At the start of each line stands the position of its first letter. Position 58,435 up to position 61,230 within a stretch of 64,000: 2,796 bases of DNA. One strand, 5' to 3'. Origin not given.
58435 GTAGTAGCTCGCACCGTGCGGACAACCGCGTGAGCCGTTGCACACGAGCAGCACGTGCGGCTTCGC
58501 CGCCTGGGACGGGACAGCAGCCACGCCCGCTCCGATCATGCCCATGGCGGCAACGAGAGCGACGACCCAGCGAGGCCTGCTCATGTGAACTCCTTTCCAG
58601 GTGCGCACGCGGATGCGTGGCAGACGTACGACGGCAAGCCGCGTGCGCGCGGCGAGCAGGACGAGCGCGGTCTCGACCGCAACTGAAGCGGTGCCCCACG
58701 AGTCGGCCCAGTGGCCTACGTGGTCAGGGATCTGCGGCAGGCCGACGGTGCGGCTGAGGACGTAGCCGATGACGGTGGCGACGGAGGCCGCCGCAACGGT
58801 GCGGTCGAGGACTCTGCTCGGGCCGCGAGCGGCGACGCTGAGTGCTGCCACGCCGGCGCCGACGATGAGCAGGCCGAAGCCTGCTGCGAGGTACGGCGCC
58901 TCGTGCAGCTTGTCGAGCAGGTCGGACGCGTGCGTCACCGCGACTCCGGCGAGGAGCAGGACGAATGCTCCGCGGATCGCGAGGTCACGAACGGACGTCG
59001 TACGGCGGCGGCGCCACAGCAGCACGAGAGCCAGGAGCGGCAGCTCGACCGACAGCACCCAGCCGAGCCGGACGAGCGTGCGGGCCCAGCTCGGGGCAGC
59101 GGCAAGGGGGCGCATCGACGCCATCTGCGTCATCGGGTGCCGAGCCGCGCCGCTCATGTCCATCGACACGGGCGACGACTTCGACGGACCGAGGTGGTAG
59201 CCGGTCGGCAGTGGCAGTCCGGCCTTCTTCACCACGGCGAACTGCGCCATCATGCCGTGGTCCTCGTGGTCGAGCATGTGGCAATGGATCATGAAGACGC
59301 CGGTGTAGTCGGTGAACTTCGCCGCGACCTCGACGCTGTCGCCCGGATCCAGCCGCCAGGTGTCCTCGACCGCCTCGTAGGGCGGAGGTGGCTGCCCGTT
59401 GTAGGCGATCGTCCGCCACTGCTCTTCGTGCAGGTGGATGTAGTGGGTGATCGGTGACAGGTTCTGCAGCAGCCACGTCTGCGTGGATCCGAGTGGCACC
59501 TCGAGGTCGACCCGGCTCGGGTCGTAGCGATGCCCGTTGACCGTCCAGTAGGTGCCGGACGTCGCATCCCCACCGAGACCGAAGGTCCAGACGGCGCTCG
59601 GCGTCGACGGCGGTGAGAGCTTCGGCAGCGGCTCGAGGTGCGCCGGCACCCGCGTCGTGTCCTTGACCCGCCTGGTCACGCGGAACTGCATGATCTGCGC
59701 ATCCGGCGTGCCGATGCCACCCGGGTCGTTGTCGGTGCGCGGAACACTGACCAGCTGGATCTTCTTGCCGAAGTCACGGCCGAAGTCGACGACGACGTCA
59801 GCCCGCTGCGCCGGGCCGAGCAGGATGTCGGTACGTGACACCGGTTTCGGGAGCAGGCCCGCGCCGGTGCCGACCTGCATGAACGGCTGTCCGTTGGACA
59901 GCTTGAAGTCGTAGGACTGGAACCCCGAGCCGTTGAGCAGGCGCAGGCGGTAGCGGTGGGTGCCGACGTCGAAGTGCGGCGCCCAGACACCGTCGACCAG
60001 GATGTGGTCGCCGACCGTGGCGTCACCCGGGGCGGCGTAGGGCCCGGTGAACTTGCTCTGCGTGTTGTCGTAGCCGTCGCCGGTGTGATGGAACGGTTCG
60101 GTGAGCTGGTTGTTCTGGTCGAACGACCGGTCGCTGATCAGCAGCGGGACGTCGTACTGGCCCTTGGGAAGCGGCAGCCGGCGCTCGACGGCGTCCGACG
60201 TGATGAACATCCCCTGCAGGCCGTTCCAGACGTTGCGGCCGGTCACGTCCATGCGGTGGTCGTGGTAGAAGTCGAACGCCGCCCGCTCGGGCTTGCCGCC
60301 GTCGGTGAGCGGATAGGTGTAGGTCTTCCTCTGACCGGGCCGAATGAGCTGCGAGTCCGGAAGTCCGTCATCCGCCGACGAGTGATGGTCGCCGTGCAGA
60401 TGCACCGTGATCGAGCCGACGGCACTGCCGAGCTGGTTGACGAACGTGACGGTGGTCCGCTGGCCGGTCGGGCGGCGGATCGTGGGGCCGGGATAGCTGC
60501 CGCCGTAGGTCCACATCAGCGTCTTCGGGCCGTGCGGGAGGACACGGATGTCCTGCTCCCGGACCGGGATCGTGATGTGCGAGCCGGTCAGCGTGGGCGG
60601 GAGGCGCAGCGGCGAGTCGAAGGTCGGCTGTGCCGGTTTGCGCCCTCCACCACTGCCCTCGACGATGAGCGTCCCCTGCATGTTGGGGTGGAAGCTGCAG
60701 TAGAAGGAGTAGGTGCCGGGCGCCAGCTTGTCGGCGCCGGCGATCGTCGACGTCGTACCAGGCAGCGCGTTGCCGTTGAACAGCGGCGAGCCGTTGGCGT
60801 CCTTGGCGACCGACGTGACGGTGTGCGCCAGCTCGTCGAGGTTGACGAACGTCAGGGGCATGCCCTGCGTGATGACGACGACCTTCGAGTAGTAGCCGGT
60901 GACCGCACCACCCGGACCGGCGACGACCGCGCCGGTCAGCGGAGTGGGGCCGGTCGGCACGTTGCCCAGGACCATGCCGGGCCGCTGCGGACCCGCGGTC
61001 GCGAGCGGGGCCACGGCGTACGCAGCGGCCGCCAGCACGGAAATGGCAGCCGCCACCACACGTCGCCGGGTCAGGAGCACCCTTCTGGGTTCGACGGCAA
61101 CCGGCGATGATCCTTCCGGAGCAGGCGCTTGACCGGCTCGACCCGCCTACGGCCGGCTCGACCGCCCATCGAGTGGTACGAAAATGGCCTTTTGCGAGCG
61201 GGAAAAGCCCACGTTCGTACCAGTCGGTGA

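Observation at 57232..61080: Four-module copper protein ORF (cupredoxin-MCO-membrane-beta-helix) with a hidden second gene start inside it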

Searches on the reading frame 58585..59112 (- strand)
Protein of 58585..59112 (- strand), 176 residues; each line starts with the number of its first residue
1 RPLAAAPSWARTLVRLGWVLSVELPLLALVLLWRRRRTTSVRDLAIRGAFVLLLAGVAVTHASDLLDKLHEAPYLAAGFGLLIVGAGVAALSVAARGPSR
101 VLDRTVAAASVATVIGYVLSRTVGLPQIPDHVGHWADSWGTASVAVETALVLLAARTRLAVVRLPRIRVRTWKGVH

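Call 16: search_protein_families(library=pfam, proteins=[window:58585-59112:-], max_evalue=10)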
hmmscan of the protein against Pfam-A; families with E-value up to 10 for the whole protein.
seq(176 aa): 2 families
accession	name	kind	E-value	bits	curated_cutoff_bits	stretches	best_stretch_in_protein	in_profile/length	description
PF02233.22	PNTB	-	0.036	13.4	31.7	1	80-152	32-104/456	NAD(P) transhydrogenase beta subunit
PF03334.19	PhaG_MnhG_YufB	-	6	7.6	23.4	1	45-121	2-77/80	Na+/H+ antiporter subunit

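Call 17: search_protein_families(library=ncbifam, proteins=[window:58585-59112:-], max_evalue=1)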
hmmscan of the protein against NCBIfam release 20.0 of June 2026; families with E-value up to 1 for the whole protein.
seq(176 aa): 1 family
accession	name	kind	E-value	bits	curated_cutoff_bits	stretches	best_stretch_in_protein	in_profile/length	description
NF009314.0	PRK12674.1-2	subfamily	0.87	9.3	102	1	44-90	11-58/116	Na+/H+ antiporter subunit G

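Call 24: find_homologous_proteins(query=window:58585-59112:-, max_evalue=0.001)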
Query window:58585-59112:- (176 aa): 31 proteins with E <= 0.001 among 8000 candidates.
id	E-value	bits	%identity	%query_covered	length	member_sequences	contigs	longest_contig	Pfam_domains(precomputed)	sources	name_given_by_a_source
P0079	8.5e-49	184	64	80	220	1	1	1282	-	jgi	jgi:hypothetical protein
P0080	2.1e-45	173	58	91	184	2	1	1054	-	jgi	jgi:hypothetical protein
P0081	3.3e-43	166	51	95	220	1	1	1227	-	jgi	jgi:hypothetical protein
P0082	5.9e-21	93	52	66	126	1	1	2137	-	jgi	-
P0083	6.5e-20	90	54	63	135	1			-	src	-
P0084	1.2e-19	89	49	70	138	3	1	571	-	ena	-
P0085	2.4e-18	85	53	63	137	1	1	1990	-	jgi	jgi:hypothetical protein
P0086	4.9e-18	84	48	72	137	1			-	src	-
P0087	9.4e-18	83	52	62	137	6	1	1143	-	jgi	jgi:hypothetical protein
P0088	1.6e-17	82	54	59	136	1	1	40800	-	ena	-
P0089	1.6e-16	79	45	73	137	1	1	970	-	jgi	jgi:hypothetical protein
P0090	7.1e-15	74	45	63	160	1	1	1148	-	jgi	jgi:hypothetical protein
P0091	5.8e-14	71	42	63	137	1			-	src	-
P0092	5.3e-11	61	45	55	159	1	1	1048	-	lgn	-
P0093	1.2e-10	60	40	51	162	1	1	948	-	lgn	-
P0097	6.7e-9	54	43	45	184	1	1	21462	-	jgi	jgi:hypothetical protein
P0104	4.8e-5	42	43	36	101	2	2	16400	-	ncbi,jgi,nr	ncbi:MAG: hypothetical protein QOF25_1658 [Mycobacterium sp.]|jgi:hypothetical protein|nr:hypothetic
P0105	9.5e-5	41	35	56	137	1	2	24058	-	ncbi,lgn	ncbi:hypothetical protein ACWER6_33590 [Streptomyces sp. NPDC004009]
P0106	1.0e-4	41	36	56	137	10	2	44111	-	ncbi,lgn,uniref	ncbi:hypothetical protein ABZ589_34770 [Streptomyces sp. NPDC013313]|uniref:hypothetical protein n=1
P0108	1.7e-4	40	47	36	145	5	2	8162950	-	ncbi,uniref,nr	ncbi:hypothetical protein SAMN04490357_0342 [Streptomyces misionensis]|uniref:DoxX family protein n=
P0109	3.2e-4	39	44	23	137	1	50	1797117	-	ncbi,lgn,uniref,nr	ncbi:hypothetical protein [Streptomyces clavuligerus]|uniref:Integral membrane protein n=1 Tax=Strep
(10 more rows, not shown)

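Call 25: find_encoding_contigs(protein=P0088, flank=5000, max_places=3)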
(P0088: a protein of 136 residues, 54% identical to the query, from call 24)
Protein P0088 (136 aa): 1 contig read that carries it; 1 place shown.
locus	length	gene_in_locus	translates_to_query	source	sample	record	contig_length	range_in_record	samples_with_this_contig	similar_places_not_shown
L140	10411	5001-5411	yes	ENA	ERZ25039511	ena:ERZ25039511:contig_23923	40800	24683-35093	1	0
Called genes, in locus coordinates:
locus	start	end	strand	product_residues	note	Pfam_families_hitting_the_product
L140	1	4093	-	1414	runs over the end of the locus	PF06418:CTP_synth_N, PF00117:GATase, PF00589:Phage_integrase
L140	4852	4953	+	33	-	-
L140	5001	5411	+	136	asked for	-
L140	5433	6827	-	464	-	PF02463:SMC_N (weak)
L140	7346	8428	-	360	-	PF01513:NAD_kinase, PF20143:NAD_kinase_C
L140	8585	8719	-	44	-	-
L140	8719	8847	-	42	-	-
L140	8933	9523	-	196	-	PF01479:S4 (weak), PF01728:FtsJ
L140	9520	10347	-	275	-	PF02779:Transket_pyr, PF02780:Transketolase_C (faint)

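Call 62: search_protein_families(library=pfam, proteins=[P0082, P0085, P0088, P0090, P0097, P0105, P0106, P0108, P0109, P0104], max_evalue=1)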
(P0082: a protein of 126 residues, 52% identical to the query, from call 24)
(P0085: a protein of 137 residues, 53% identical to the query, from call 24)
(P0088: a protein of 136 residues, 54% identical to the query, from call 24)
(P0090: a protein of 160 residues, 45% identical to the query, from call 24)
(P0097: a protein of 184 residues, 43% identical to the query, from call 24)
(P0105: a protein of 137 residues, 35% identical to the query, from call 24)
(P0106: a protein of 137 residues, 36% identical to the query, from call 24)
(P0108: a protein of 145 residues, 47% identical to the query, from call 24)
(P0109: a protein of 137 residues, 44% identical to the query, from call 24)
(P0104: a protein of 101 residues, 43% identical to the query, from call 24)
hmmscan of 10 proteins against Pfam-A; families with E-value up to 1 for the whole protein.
P0082 (126 aa): 4 families
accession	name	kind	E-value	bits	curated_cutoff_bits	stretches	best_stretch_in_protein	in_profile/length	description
PF14248.12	DUF4345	-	0.024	15.1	26.5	1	13-123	10-116/119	Domain of unknown function (DUF4345)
PF08570.15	DUF1761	-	0.058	14.1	31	1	34-91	32-91/123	Protein of unknown function (DUF1761)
PF13781.11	DoxX_3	-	0.17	12.9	25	1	45-108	36-89/102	DoxX-like family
PF14017.11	DUF4233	-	0.64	10.8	27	1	26-91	18-80/107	Protein of unknown function (DUF4233)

P0085 (137 aa): 1 family
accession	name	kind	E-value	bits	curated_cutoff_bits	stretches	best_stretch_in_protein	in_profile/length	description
PF06699.16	PIG-F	-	0.015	15.9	24.2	1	31-122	64-153/183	GPI biosynthesis protein family Pig-F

P0088 (136 aa): 5 families
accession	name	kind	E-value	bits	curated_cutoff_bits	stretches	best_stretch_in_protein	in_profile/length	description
PF19683.4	DUF6185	-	0.095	11.3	25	1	35-87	285-338/825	Family of unknown function (DUF6185)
PF07695.17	7TMR-DISM_7TM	-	0.12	12.7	29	1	8-114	103-202/205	7TM diverse intracellular signalling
PF16192.10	PMT_4TMC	-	0.18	11.7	32.4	1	32-78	126-178/202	C-terminal four TMM region of protein-O-mannosyltransferase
PF17431.7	YpmT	-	0.21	12.1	25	1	3-47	9-50/60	Uncharacterized YmpT-like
PF00003.28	7tm_3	-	0.32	11.1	33.5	1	16-74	182-244/251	7 transmembrane sweet-taste receptor of 3 GCPR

P0090 (160 aa): 2 families
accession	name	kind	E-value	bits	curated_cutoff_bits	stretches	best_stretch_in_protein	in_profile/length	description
PF12482.14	DUF3701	-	0.1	13.2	26.9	1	84-117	7-40/93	Phage integrase protein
PF17431.7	YpmT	-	0.2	12.1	25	1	15-52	19-53/60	Uncharacterized YmpT-like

P0097 (184 aa): 1 family
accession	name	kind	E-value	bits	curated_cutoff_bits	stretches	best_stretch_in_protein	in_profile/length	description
PF13160.11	DUF3995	-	0.96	10.4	34.3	0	78-126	31-80/124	Protein of unknown function (DUF3995)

P0105 (137 aa): 1 family
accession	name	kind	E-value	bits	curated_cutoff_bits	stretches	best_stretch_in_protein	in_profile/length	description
PF04932.20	Wzy_C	-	0.17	12.1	31.7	1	55-129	1-60/149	O-Antigen ligase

P0106 (137 aa): 1 family
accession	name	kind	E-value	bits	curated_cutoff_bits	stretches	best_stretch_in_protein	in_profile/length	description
PF04932.20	Wzy_C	-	0.77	10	31.7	0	55-127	1-58/149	O-Antigen ligase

P0108 (145 aa): 1 family
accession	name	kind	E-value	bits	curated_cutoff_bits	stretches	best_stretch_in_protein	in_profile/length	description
PF03176.21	MMPL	-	0.02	14.3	20.5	1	26-77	259-305/333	MMPL family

P0109 (137 aa): 0 families

P0104 (101 aa): 1 family
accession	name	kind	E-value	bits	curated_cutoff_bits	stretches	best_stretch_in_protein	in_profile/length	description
PF11837.13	INV_N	-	0.15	13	27.8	1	56-95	26-66/109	Beta-fructofuranosidase, N-terminal domain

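Call 66: find_encoding_contigs(protein=P0109, flank=4000, max_places=3)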
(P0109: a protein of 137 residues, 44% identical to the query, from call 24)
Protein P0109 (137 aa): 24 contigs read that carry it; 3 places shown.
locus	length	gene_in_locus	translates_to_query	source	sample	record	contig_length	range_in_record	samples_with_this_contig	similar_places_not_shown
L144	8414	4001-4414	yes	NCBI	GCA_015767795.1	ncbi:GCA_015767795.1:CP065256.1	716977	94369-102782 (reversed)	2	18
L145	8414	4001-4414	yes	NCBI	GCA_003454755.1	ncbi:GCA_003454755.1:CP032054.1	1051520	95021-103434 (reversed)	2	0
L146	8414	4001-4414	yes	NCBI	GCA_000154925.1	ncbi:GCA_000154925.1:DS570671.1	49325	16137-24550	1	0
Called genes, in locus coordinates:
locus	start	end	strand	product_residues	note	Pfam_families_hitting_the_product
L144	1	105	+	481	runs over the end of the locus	PF00324:AA_permease, PF03845:Spore_permease (weak), PF13520:AA_permease_2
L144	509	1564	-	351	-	PF00067:p450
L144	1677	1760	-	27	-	-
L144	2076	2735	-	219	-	PF13576:Pentapeptide_3 (faint), PF13599:Pentapeptide_4, PF00805:Pentapeptide (weak)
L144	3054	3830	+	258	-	PF00089:Trypsin, PF13365:Trypsin_2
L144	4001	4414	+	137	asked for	-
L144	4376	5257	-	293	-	-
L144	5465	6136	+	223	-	PF13349:DUF4097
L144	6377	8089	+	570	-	PF00282:Pyridoxal_deC (weak)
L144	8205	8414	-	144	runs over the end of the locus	-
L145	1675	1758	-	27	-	-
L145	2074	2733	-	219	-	PF13576:Pentapeptide_3 (faint), PF13599:Pentapeptide_4, PF00805:Pentapeptide (weak)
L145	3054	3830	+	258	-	PF00089:Trypsin, PF13365:Trypsin_2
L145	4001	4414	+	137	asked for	-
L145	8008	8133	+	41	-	-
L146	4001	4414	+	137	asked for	-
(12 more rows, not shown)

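Call 67: find_encoding_contigs(protein=P0106, flank=4000, max_places=3)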
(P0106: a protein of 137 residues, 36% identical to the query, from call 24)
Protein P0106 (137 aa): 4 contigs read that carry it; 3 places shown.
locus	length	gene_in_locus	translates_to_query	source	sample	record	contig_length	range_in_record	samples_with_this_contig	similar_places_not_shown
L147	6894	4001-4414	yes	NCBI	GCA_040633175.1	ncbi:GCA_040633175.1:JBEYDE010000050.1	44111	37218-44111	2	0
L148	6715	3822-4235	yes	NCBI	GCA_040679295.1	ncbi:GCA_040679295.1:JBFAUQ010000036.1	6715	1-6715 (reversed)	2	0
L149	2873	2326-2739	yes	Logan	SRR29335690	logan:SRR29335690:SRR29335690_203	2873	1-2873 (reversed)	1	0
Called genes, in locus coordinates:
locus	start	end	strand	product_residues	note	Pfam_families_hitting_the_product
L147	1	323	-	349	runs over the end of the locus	PF00877:NLPC_P60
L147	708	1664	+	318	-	PF02915:Rubrerythrin, PF03405:FA_desaturase_2 (faint), PF02915:Rubrerythrin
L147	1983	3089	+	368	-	-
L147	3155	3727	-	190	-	PF13302:Acetyltransf_3, PF00583:Acetyltransf_1, PF13523:Acetyltransf_8 (weak)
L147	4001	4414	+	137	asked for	-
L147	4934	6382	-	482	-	PF14684:Tricorn_C1, PF03572:Peptidase_S41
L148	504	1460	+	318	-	PF02915:Rubrerythrin, PF03405:FA_desaturase_2 (faint), PF02915:Rubrerythrin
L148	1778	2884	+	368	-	-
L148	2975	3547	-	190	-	PF13302:Acetyltransf_3, PF00583:Acetyltransf_1, PF13523:Acetyltransf_8 (weak)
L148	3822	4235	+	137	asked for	-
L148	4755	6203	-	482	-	PF14684:Tricorn_C1, PF03572:Peptidase_S41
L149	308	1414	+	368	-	-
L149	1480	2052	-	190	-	PF13302:Acetyltransf_3, PF00583:Acetyltransf_1, PF13523:Acetyltransf_8 (weak)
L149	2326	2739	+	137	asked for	-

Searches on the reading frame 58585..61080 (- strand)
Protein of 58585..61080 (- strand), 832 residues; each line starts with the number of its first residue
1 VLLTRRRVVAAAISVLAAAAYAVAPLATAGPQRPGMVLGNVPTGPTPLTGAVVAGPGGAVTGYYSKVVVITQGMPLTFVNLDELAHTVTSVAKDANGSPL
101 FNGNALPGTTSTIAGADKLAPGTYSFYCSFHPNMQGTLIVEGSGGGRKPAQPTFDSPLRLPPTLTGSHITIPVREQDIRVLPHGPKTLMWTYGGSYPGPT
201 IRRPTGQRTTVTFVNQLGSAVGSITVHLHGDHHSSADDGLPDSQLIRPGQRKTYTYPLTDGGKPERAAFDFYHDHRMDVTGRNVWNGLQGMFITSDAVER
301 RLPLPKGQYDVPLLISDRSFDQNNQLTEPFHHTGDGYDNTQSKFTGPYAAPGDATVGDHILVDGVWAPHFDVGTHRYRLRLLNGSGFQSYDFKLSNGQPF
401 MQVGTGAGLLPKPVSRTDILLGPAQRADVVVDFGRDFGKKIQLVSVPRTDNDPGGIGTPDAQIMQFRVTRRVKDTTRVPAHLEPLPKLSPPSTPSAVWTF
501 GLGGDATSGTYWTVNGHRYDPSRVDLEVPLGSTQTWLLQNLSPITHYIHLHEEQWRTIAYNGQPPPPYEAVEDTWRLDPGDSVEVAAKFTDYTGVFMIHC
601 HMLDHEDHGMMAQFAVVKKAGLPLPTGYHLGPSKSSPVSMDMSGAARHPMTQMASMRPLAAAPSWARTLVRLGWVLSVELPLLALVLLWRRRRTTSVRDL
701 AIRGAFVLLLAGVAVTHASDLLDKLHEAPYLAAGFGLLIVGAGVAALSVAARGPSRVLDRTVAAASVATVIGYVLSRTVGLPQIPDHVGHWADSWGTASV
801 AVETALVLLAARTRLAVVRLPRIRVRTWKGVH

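Call 4: search_protein_families(library=pfam, proteins=[window:58585-61080:-], max_evalue=0.01)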
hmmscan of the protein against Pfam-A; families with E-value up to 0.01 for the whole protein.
window:58585-61080:- (832 aa): 5 families
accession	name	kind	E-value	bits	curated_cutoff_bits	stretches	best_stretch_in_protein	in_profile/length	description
PF07731.20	Cu-oxidase_2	-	1.8e-21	76.8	20.4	1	507-618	13-135/137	Multicopper oxidase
PF07732.21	Cu-oxidase_3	-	3.7e-16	59.7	21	1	183-296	10-116/119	Multicopper oxidase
PF13473.12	Cupredoxin_1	-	4.6e-07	30.3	27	1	67-140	36-104/104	Cupredoxin-like domain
PF00394.28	Cu-oxidase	-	4.1e-05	24.2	21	1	375-433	66-122/157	Multicopper oxidase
PF00127.26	Copper-bind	-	0.0021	18.9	21.2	0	63-141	14-99/99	Copper binding proteins, plastocyanin/azurin family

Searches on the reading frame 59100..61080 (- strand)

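Call 45: search_solved_structures(query=window:59100-61080:-, max_evalue=0.001)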
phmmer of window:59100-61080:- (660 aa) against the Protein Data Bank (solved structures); distinct sequences matched with E-value up to 0.001: 113 (the best 60 are shown).
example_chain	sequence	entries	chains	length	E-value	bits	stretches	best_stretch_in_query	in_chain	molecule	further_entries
7z5p_A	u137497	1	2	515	7.3e-60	206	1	157-616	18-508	Copper oxidase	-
8z59_A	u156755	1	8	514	6.5e-59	202.9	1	154-616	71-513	Bilirubin oxidase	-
1gsk_A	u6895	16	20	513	1.2e-56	195.4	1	225-614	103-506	SPORE COAT PROTEIN A | COTA LACCASE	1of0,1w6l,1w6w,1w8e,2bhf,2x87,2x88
2wsd_A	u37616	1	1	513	2.5e-56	194.3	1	225-614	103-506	SPORE COAT PROTEIN A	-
4a67_A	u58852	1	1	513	2.7e-56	194.3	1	225-614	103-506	SPORE COAT PROTEIN A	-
4akq_A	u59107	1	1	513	3.5e-56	193.8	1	225-614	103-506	SPORE COAT PROTEIN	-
4a68_A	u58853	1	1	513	3.9e-56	193.7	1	184-614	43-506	SPORE COAT PROTEIN A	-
4akp_A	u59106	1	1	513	7.1e-56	192.8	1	225-614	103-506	SPORE COAT PROTEIN A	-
4a66_A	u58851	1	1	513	7.2e-56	192.8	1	225-614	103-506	SPORE COAT PROTEIN A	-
4ako_A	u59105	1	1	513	1.1e-55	192.2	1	225-614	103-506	SPORE COAT PROTEIN A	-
5zlk_A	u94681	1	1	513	1.8e-55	191.5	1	225-614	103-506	Spore coat protein A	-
5zlm_A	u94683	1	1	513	2.2e-55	191.2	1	225-614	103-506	Spore coat protein A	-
5zll_A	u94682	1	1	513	2.2e-55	191.2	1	225-614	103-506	Spore coat protein A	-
9bd5_A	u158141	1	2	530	1.3e-53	185.3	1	182-616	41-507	Spore coat protein A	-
6xj0_A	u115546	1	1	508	7.5e-50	172.9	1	149-616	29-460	Multicopper oxidase mco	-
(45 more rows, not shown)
